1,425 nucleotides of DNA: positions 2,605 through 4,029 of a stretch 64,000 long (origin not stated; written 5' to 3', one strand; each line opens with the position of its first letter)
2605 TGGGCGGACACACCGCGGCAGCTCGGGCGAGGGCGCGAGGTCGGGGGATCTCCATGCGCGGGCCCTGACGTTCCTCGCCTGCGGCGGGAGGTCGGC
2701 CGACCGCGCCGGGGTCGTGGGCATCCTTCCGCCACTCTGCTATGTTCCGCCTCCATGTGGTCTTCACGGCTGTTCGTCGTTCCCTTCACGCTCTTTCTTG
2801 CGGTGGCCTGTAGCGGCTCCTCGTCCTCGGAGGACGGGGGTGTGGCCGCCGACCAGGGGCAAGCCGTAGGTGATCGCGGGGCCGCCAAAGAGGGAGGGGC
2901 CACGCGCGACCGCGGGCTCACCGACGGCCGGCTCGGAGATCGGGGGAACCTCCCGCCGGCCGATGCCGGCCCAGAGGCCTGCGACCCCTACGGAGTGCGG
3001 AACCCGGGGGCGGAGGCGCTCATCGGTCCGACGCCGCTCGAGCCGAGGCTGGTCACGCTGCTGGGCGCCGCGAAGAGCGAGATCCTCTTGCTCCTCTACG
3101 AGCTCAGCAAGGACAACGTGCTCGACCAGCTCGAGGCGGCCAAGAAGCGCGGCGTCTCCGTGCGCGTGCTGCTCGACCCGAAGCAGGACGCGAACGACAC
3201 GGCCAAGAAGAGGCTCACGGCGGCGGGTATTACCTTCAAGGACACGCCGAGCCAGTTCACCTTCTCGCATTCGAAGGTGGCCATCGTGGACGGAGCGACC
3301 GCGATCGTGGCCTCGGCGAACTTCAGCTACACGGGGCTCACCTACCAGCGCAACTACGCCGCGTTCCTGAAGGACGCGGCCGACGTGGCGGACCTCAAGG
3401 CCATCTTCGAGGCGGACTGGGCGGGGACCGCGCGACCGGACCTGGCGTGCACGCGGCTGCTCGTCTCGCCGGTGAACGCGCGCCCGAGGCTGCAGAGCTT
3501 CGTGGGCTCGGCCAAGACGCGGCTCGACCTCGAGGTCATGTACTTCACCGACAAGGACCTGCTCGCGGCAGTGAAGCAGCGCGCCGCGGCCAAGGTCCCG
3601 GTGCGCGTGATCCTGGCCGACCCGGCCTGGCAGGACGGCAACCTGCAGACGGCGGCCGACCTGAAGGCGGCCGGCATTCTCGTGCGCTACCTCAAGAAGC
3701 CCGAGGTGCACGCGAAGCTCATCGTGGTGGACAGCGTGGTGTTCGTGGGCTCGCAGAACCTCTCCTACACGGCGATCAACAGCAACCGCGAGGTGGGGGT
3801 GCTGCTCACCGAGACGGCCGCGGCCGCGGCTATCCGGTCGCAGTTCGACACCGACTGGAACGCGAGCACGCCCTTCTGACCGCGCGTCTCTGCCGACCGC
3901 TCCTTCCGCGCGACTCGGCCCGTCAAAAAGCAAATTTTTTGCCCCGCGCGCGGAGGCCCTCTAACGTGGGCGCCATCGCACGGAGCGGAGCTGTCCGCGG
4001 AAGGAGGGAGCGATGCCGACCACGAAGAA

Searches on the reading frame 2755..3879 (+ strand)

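Call 18: search_protein_families(library=pfam, proteins=[window:2755-3879:+], max_evalue=0.001)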
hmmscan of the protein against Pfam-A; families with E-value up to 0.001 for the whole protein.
window:2755-3879:+ (374 aa): 5 families
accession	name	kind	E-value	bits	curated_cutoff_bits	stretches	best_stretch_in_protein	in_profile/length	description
PF13091.12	PLDc_2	-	1.3e-45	154.9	27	2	99-222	1-132/132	PLD-like domain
PF00614.28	PLDc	-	3.2e-06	27.4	21.9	0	172-192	6-26/28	Phospholipase D Active site motif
PF11495.14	Regulator_TrmB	-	5.4e-05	23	22.2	1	98-201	14-107/233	Archaeal transcriptional regulator TrmB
PF09565.16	RE_NgoFVII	-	0.0003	20.6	23.8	0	302-360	76-141/162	NgoFVII restriction endonuclease N-terminal PLD domain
PF17941.7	PP_kinase_C_1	-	0.00045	20.3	25.7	0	280-326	65-112/167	Polyphosphate kinase C-terminal domain 1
